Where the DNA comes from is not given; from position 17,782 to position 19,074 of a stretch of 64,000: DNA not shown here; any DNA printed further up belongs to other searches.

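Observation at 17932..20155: PanB-fold enzyme with terminal extensions, paired with an AspAT-like aminotransferase in a glycan operon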

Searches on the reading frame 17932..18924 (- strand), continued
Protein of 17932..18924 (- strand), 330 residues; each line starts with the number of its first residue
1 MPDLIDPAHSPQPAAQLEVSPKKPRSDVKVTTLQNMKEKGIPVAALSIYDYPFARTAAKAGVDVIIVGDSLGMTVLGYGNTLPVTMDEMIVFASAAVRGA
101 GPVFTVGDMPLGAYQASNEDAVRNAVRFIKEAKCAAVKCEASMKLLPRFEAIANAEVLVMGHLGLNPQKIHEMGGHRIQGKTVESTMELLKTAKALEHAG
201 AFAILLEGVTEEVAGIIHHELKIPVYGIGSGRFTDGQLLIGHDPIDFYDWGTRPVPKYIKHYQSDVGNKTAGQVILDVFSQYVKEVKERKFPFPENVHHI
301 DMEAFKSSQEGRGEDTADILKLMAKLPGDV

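Call 75: search_protein_families(library=ncbifam, proteins=[L016:6489-7634:+, L106:8735-9943:+, L106:5122-6984:+, L023:8057-9886:+], max_evalue=1e-40)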
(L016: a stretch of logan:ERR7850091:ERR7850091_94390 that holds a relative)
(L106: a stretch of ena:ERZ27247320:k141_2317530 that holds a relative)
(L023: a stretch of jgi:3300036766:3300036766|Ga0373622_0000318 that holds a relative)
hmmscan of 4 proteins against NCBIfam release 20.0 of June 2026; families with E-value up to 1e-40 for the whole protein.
L016:6489-7634:+ (381 aa): 34 families (the best 25 are shown)
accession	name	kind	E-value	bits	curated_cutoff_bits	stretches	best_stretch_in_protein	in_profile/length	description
NF041091.1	asp_aminotase_Arch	equivalog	5.5e-102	341.4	550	1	7-378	10-375/376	aspartate aminotransferase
NF041364.1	GntC_guanitoxin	equivalog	9e-96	320.9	415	1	32-377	6-356/356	guanitoxin biosynthesis PLP-dependent (S)-gamma-hydroxy-L-arginine cyclodehydratase GntC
NF005816.0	PRK07682.1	equivalog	1.8e-90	303.3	620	1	20-380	25-385/390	aminotransferase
NF005817.0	PRK07683.1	equivalog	1.9e-88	296.8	575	1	17-380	21-383/387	aminotransferase A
NF006514.0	PRK08960.1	equivalog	3.1e-86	289.6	554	1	11-379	19-386/388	pyridoxal phosphate-dependent aminotransferase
NF004770.0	PRK06108.1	subfamily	3.2e-85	286.3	422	1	23-380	35-394/396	pyridoxal phosphate-dependent aminotransferase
NF006229.0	PRK08361.1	equivalog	4e-85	286.2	624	1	24-380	33-390/391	aspartate aminotransferase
NF004769.0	PRK06107.1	equivalog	7.1e-83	278.6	617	1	4-377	13-397/402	aspartate transaminase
NF004975.0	PRK06348.1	equivalog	5.6e-80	269.2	549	1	16-376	21-381/384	pyridoxal phosphate-dependent aminotransferase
NF006230.0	PRK08363.1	equivalog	4.6e-78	262.8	534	1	14-380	20-394/398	alanine aminotransferase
NF005588.0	PRK07309.1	equivalog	4.8e-76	256.2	576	1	25-380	31-388/391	pyridoxal phosphate-dependent aminotransferase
NF005601.0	PRK07337.1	equivalog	4e-73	246.8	496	1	11-379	22-393/394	pyridoxal phosphate-dependent aminotransferase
TIGR03540.1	DapC_direct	equivalog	1.1e-71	241.8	593.25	1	13-376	18-382/383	LL-diaminopimelate aminotransferase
NF006756.0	PRK09276.1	subfamily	3.1e-71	240.4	507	1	12-377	19-385/387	LL-diaminopimelate aminotransferase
NF005977.0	PRK08068.1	subfamily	2.3e-65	221.3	494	1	11-376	19-385/391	transaminase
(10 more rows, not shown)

L106:8735-9943:+ (402 aa): 31 families (the best 25 are shown)
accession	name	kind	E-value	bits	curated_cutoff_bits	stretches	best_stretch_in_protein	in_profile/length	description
NF004770.0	PRK06108.1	subfamily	2.8e-95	319.5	422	1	28-385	31-389/396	pyridoxal phosphate-dependent aminotransferase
NF041091.1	asp_aminotase_Arch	equivalog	7.9e-90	301.4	550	1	11-385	5-372/376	aspartate aminotransferase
NF005816.0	PRK07682.1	equivalog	8.3e-89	297.9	620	1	28-386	24-381/390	aminotransferase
NF041364.1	GntC_guanitoxin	equivalog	9.4e-87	291.2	415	1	38-384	3-353/356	guanitoxin biosynthesis PLP-dependent (S)-gamma-hydroxy-L-arginine cyclodehydratase GntC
NF004769.0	PRK06107.1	equivalog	1.5e-86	290.7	617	1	1-389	1-399/402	aspartate transaminase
NF006514.0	PRK08960.1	equivalog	5.3e-83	279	554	1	19-389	18-386/388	pyridoxal phosphate-dependent aminotransferase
NF005817.0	PRK07683.1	equivalog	6.4e-83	278.6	575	1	27-385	22-378/387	aminotransferase A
NF006229.0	PRK08361.1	equivalog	5.6e-81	272.5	624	1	33-385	33-385/391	aspartate aminotransferase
NF005601.0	PRK07337.1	equivalog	7.8e-79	265.6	496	1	4-385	6-389/394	pyridoxal phosphate-dependent aminotransferase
NF004975.0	PRK06348.1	equivalog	2.1e-72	244.2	549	1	18-385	14-380/384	pyridoxal phosphate-dependent aminotransferase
NF006230.0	PRK08363.1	equivalog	5.7e-68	229.5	534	1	20-384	17-388/398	alanine aminotransferase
NF005588.0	PRK07309.1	equivalog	9.3e-66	222.3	576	1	34-385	31-383/391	pyridoxal phosphate-dependent aminotransferase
NF005744.0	PRK07568.1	subfamily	9.3e-66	222.2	389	1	9-392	6-394/398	pyridoxal phosphate-dependent aminotransferase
NF006756.0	PRK09276.1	subfamily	3.5e-65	220.4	507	1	24-385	22-383/387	LL-diaminopimelate aminotransferase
TIGR03540.1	DapC_direct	equivalog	2.1e-63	214.6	593.25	1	26-385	22-381/383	LL-diaminopimelate aminotransferase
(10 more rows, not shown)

L106:5122-6984:+ (620 aa): 40 families (the best 25 are shown)
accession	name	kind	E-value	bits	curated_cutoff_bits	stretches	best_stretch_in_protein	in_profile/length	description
TIGR00118.1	acolac_lg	equivalog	1.1e-117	393.9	538.35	1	1-555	1-536/557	biosynthetic-type acetolactate synthase large subunit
NF004919.0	PRK06276.1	equivalog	1.8e-102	343.6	866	1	1-552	1-537/582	acetolactate synthase large subunit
NF004710.0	PRK06048.1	equivalog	8.3e-101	338.1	976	1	1-555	8-539/561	acetolactate synthase large subunit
NF006524.0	PRK08978.1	equivalog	4.1e-100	335.6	738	1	1-556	1-527/548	acetolactate synthase 2 catalytic subunit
NF005228.0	PRK06725.1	equivalog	3e-97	326.1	991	1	3-555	18-547/571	acetolactate synthase large subunit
NF005860.0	PRK07789.1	equivalog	3.3e-96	323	881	1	3-551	36-576/615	acetolactate synthase large subunit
NF005651.0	PRK07418.1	subfamily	2.8e-93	313.2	942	1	4-554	22-560/617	acetolactate synthase large subunit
NF005824.0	PRK07710.1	equivalog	2e-92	310.4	976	1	4-555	20-550/573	acetolactate synthase large subunit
NF005584.0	PRK07282.1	equivalog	5.8e-92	309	970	1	4-555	13-542/566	acetolactate synthase large subunit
NF005058.0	PRK06466.1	equivalog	3.4e-91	306.5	951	1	4-551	7-545/574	acetolactate synthase 3 large subunit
NF006016.1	PRK08155.1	equivalog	4.5e-91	306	870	1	3-553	5-532/554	acetolactate synthase large subunit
NF006319.0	PRK08527.1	equivalog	2.8e-88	296.8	905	1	2-555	5-540/565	acetolactate synthase large subunit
NF006581.0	PRK09107.1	equivalog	8.5e-87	291.8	974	1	1-562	11-562/595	acetolactate synthase 3 large subunit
NF005039.0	PRK06456.1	equivalog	8.6e-84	282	868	1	4-552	5-543/572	acetolactate synthase large subunit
NF005364.0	PRK06882.1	equivalog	9.2e-82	275.2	1083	1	4-543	7-534/574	acetolactate synthase 3 large subunit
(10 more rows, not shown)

L023:8057-9886:+ (609 aa): 38 families (the best 25 are shown)
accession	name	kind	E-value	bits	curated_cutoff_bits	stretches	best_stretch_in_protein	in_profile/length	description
NF006524.0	PRK08978.1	equivalog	9.1e-104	347.7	738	1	4-571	4-534/548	acetolactate synthase 2 catalytic subunit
TIGR00118.1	acolac_lg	equivalog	6.1e-100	335.3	538.35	1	4-577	4-550/557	biosynthetic-type acetolactate synthase large subunit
NF004919.0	PRK06276.1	equivalog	3.2e-93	313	866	1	1-567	1-544/582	acetolactate synthase large subunit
NF005651.0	PRK07418.1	subfamily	1.5e-89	300.9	942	1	8-575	26-573/617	acetolactate synthase large subunit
NF006016.1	PRK08155.1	equivalog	1.7e-89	300.8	870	1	5-570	7-541/554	acetolactate synthase large subunit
NF005860.0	PRK07789.1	equivalog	1.1e-88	298.2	881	1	4-575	37-592/615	acetolactate synthase large subunit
NF004710.0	PRK06048.1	equivalog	2e-88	297.3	976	1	3-577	10-553/561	acetolactate synthase large subunit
NF005584.0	PRK07282.1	equivalog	8.6e-84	282.1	970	1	4-574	13-553/566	acetolactate synthase large subunit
NF005228.0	PRK06725.1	equivalog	1.7e-83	280.7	991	1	4-569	19-553/571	acetolactate synthase large subunit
NF005824.0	PRK07710.1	equivalog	4.8e-83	279.4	976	1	13-575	29-562/573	acetolactate synthase large subunit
NF006581.0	PRK09107.1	equivalog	5.9e-83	279.2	974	1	5-576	15-568/595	acetolactate synthase 3 large subunit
NF006319.0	PRK08527.1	equivalog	1.2e-82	278.2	905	1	4-578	7-555/565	acetolactate synthase large subunit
NF005058.0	PRK06466.1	equivalog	6.3e-81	272.6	951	1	4-569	7-555/574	acetolactate synthase 3 large subunit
NF005409.0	PRK06965.1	equivalog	3.2e-75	253.7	1035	1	5-542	25-541/587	acetolactate synthase 3 catalytic subunit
NF008431.0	PRK11269.1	equivalog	1.1e-72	245.4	791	1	1-544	4-534/591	glyoxylate carboligase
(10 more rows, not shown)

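Call 77: search_solved_structures(query=L020:8103-8966:-, max_evalue=0.001)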
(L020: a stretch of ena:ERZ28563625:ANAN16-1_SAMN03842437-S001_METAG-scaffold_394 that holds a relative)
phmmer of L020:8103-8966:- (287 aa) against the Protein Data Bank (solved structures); distinct sequences matched with E-value up to 0.001: 138 (the best 60 are shown).
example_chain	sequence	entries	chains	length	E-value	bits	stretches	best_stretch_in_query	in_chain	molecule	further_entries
8rph_A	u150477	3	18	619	1.3e-47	165.6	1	2-280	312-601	Thiamine pyrophosphate-binding protein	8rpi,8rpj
1ybh_A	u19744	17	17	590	2.8e-30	108.7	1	2-266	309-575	Acetolactate synthase, chloroplast | Acetolactate synthase | Acetolactate synthase, chloroplastic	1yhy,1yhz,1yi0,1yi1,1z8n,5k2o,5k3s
8et5_A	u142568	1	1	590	2.9e-30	108.7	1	2-266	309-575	Acetolactate synthase, chloroplastic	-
3e9y_A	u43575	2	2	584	2.9e-30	108.7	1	2-266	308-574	Acetolactate synthase, chloroplastic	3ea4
6u9h_A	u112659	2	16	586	2.9e-30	108.7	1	2-266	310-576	Acetolactate synthase, chloroplastic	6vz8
7tzz_A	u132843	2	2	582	2.9e-30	108.7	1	2-266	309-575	Acetolactate synthase, chloroplastic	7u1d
7stq_A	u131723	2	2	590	3.6e-30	108.4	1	2-266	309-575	Acetolactate synthase, chloroplastic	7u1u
7u25_A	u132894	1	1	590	3.6e-30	108.4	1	2-266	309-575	Acetolactate synthase, chloroplastic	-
6lpi_A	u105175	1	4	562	4e-29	105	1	2-260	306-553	Acetolactate synthase isozyme 1 large subunit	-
1jsc_A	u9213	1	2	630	2.9e-27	98.9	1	40-266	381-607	ACETOHYDROXY-ACID SYNTHASE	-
6u9d_A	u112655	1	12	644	3.1e-27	98.8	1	40-266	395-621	Acetolactate synthase catalytic subunit, mitochondrial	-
1n0h_A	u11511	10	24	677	3.4e-27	98.6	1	40-266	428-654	Acetolactate synthase | Acetolactate synthase, mitochondrial | Acetolactate synthase catalytic subunit, mitochondrial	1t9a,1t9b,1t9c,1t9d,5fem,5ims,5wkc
9yjz_A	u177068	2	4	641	2e-24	89.5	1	42-265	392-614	Acetolactate synthase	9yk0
6dek_A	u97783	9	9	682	3.4e-24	88.8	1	40-266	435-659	Acetolactate synthase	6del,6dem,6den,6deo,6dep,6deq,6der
7egv_A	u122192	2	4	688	6.8e-24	87.8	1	29-265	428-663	Acetolactate synthase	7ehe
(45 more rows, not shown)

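Call 78: search_solved_structures(query=L020:8966-9910:-, max_evalue=0.01)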
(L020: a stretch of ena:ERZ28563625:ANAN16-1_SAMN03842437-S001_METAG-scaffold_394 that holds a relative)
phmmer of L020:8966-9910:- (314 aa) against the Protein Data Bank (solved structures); distinct sequences matched with E-value up to 0.01: 149 (the best 60 are shown).
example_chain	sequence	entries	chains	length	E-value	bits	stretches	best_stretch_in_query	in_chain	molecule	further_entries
5ahk_A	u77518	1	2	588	9.4e-62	211.9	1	1-290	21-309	ACETOLACTATE SYNTHASE II, LARGE SUBUNIT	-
8rph_A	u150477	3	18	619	1e-55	192.1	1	2-291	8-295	Thiamine pyrophosphate-binding protein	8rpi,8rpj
7u25_A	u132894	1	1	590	8.2e-47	162.9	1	4-290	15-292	Acetolactate synthase, chloroplastic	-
7tzz_A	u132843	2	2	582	1.1e-46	162.4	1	4-290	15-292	Acetolactate synthase, chloroplastic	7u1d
6u9h_A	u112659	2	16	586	2.1e-46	161.6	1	4-290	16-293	Acetolactate synthase, chloroplastic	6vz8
7stq_A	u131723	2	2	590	2.1e-46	161.5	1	4-290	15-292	Acetolactate synthase, chloroplastic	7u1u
1ybh_A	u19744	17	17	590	2.1e-46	161.5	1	4-290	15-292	Acetolactate synthase, chloroplast | Acetolactate synthase | Acetolactate synthase, chloroplastic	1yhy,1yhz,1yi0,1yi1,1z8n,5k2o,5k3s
8et5_A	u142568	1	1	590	2.1e-46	161.5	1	4-290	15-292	Acetolactate synthase, chloroplastic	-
3e9y_A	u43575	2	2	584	5.5e-46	160.2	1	4-290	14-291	Acetolactate synthase, chloroplastic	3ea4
7ct6_A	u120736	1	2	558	7.7e-41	143.3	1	14-291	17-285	Glyoxylate carboligase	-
8i08_A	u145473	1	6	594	4.7e-39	137.5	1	8-290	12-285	Glyoxylate carboligase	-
8i01_A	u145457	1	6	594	4.7e-39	137.4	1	8-290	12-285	Glyoxylate carboligase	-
8i05_A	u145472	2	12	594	4.8e-39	137.4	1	8-290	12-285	Glyoxylate carboligase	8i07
2pan_A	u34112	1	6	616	5.2e-39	137.3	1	8-290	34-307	Glyoxylate carboligase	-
8beo_A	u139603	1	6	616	5.3e-39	137.3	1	8-290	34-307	Glyoxylate carboligase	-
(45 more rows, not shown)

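Call 79: search_solved_structures(query=L023:8057-9886:+, max_evalue=1e-60)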
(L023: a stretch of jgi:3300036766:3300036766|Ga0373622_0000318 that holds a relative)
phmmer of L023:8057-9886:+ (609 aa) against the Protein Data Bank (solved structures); distinct sequences matched with E-value up to 1e-60: 10.
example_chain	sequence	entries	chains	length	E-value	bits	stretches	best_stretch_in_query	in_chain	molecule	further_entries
8rph_A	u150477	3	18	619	1.3e-98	334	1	2-575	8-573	Thiamine pyrophosphate-binding protein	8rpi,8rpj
5ahk_A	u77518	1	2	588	2.4e-91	310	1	1-582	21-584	ACETOLACTATE SYNTHASE II, LARGE SUBUNIT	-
6lpi_A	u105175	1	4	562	1e-68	235.3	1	5-572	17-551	Acetolactate synthase isozyme 1 large subunit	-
7u25_A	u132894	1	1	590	7.3e-68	232.5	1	4-575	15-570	Acetolactate synthase, chloroplastic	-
7tzz_A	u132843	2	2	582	1.5e-67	231.5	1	4-575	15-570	Acetolactate synthase, chloroplastic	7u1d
7stq_A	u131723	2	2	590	1.9e-67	231.1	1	4-575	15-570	Acetolactate synthase, chloroplastic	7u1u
6u9h_A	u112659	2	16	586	2.7e-67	230.6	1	4-575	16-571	Acetolactate synthase, chloroplastic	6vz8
1ybh_A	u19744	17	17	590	2.8e-67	230.6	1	4-575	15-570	Acetolactate synthase, chloroplast | Acetolactate synthase | Acetolactate synthase, chloroplastic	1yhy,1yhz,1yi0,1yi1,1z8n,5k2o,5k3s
8et5_A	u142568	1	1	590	2.8e-67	230.6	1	4-575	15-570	Acetolactate synthase, chloroplastic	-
3e9y_A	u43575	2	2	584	3.7e-67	230.2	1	4-575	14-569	Acetolactate synthase, chloroplastic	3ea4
